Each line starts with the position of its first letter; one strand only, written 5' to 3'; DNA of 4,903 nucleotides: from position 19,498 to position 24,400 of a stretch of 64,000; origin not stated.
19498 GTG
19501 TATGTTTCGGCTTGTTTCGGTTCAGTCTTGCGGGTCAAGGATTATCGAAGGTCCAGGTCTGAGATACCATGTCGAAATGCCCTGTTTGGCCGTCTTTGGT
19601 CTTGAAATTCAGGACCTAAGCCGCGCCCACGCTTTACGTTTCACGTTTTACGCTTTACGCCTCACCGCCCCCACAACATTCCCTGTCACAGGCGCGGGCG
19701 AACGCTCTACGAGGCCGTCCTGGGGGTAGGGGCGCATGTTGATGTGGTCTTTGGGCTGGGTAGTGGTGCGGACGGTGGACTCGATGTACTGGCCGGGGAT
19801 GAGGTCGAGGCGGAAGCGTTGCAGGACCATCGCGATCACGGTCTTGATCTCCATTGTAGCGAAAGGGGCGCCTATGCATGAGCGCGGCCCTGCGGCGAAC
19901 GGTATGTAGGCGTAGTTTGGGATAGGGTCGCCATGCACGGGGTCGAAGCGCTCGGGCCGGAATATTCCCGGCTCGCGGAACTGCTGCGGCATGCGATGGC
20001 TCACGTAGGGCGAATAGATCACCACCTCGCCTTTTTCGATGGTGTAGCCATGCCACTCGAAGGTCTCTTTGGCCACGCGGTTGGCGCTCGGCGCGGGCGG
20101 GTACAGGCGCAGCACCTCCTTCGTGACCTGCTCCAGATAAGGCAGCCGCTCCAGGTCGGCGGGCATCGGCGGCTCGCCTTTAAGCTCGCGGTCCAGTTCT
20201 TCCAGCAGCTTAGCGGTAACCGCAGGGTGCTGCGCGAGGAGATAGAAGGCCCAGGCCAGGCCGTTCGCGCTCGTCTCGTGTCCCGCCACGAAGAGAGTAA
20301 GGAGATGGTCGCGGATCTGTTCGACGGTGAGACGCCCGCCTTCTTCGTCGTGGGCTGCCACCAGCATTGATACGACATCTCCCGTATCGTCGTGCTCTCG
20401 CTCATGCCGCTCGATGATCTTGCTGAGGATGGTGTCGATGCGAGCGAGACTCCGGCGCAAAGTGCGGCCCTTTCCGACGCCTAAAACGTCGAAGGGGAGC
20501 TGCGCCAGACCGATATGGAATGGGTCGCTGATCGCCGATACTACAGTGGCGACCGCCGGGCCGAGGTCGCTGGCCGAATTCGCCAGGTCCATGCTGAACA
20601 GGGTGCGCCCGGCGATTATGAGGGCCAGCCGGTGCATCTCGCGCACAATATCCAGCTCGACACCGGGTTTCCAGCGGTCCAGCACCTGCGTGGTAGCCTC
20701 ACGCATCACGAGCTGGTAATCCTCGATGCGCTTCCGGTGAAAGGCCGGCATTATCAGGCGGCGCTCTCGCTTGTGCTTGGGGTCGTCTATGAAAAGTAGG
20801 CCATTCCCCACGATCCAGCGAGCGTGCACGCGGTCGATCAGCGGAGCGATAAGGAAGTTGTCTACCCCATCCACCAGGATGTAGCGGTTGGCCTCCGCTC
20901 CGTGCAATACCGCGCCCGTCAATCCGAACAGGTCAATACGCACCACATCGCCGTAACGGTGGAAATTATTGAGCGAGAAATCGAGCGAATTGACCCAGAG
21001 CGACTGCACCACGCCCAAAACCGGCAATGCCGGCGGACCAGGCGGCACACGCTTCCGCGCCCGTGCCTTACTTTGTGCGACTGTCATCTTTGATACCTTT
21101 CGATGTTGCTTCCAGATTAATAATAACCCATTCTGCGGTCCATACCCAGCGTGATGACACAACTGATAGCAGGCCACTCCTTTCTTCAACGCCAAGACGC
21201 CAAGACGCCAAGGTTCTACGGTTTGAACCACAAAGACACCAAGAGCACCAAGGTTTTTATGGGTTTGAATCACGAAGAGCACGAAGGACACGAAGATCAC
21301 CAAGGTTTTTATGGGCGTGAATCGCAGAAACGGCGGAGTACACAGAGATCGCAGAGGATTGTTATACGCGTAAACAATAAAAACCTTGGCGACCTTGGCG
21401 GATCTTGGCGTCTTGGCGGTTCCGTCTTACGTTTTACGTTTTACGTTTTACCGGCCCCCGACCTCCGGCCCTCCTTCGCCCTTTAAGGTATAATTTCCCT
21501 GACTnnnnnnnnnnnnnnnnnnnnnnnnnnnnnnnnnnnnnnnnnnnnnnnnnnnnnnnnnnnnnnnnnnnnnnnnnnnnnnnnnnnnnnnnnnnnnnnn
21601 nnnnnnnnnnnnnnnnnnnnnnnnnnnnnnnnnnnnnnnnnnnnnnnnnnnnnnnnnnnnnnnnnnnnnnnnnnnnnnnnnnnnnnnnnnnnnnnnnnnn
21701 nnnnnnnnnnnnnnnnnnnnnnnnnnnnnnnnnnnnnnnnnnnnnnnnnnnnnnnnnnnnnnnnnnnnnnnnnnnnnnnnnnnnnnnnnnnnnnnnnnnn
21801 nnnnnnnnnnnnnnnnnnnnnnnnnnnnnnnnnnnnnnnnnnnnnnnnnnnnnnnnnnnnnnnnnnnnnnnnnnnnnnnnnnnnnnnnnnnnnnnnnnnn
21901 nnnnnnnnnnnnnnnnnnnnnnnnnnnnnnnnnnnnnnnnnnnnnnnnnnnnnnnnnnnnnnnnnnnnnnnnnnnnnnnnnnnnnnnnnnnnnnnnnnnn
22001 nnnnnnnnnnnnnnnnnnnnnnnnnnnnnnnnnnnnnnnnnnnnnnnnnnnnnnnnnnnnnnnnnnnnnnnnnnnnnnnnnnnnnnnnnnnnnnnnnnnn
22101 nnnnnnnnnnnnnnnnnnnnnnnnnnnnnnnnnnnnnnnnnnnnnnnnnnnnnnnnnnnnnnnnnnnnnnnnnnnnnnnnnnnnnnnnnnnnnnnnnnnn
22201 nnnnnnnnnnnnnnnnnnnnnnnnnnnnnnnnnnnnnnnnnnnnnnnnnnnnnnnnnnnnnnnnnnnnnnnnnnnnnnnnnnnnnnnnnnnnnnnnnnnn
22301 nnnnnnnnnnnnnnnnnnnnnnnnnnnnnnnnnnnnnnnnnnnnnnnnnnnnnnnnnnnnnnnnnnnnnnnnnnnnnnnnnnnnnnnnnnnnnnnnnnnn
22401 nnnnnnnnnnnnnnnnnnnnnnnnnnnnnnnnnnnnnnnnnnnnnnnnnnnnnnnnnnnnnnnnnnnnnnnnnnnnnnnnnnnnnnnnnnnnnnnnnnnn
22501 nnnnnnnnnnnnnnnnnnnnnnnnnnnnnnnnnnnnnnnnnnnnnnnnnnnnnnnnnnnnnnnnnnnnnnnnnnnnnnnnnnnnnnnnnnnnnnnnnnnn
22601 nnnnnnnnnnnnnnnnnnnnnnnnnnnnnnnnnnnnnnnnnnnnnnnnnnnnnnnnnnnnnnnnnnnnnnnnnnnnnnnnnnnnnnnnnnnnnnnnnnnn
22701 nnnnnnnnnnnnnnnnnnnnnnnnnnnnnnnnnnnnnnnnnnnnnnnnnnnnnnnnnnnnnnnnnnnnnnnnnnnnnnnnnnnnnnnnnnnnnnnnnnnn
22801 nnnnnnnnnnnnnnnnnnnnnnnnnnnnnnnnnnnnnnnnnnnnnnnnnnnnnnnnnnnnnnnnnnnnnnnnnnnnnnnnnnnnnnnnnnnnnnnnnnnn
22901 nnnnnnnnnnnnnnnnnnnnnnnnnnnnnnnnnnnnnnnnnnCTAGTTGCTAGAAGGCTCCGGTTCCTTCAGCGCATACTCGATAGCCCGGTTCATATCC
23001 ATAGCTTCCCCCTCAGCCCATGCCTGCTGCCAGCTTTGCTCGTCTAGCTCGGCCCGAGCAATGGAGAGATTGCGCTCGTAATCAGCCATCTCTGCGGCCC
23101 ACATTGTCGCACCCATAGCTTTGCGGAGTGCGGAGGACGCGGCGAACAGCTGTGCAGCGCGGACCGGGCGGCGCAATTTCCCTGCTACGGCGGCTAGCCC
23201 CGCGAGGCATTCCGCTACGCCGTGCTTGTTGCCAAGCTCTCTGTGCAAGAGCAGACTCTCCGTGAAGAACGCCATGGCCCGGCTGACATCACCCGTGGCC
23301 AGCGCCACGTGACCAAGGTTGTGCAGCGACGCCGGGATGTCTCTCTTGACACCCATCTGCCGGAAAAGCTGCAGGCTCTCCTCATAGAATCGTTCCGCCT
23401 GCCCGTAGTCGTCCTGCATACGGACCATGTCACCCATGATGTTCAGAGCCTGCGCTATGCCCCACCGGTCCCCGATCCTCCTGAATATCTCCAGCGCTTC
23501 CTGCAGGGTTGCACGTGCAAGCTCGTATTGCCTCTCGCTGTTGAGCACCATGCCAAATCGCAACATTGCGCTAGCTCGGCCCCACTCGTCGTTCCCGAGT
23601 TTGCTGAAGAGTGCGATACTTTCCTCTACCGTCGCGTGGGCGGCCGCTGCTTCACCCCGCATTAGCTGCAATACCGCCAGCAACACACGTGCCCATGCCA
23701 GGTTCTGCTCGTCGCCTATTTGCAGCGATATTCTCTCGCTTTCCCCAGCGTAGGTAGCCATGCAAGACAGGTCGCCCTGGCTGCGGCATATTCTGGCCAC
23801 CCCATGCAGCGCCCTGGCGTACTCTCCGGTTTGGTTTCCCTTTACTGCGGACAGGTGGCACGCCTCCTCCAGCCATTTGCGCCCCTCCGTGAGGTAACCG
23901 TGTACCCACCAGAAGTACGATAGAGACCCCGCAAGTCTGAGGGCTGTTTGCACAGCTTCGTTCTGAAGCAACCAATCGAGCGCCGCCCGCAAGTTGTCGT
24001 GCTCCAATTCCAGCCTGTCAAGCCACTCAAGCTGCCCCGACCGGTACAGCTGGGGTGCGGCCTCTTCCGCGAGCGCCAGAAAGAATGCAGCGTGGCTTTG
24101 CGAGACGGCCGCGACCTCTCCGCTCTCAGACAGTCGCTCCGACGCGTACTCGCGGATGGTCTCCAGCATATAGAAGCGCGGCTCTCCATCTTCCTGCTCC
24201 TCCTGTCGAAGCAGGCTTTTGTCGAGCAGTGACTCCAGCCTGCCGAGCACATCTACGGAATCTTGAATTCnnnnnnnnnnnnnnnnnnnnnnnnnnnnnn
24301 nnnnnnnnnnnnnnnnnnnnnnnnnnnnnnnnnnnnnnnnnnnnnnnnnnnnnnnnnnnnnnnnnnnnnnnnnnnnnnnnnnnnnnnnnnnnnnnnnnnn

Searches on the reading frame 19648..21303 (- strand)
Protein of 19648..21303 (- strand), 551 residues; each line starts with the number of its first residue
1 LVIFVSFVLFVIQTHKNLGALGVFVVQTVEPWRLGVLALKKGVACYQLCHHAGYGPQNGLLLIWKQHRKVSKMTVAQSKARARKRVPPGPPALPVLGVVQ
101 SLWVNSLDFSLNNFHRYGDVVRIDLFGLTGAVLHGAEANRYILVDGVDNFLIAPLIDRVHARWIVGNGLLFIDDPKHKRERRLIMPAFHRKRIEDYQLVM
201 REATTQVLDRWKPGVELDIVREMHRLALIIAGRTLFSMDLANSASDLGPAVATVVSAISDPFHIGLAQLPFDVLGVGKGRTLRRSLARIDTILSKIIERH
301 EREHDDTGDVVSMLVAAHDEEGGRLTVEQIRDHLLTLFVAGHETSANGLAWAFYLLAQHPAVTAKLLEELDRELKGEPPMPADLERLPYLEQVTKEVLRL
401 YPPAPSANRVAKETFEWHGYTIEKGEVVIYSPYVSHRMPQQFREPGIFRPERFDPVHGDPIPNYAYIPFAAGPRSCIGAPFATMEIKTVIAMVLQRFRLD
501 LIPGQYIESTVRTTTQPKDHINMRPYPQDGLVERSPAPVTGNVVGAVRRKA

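Call 88: search_protein_families(library=pfam, proteins=[window:19648-21303:-], max_evalue=0.0001)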
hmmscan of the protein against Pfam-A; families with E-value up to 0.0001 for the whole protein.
window:19648-21303:- (551 aa): 1 family
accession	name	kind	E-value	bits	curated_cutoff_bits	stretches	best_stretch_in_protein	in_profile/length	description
PF00067.27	p450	-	2.5e-81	274.2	22.8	1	87-513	1-448/462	Cytochrome P450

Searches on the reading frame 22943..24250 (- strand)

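Call 88: search_protein_families(library=pfam, proteins=[window:22943-24250:-], max_evalue=0.0001)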
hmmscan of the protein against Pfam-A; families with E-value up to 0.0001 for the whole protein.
window:22943-24250:- (435 aa): 7 families
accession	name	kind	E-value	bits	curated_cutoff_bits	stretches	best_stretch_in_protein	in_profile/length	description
PF13424.12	TPR_12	-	3.1e-26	91.8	30.1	2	226-298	3-77/77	Tetratricopeptide repeat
PF07719.23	TPR_2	-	1.8e-09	37.4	27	0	266-296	1-31/34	Tetratricopeptide repeat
PF00515.34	TPR_1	-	2.3e-08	33.9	27.8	0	266-296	1-31/34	Tetratricopeptide repeat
PF13181.12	TPR_8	-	2.8e-08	33.7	25.7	0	226-255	1-30/34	Tetratricopeptide repeat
PF13176.12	TPR_7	-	1.8e-06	28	27.9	0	308-341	1-34/36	Tetratricopeptide repeat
PF13374.12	TPR_10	-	6.1e-06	26.5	27.5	0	307-339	3-35/42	Tetratricopeptide repeat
PF17874.7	TPR_MalT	-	5.8e-05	23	45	0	225-368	39-183/336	MalT-like TPR region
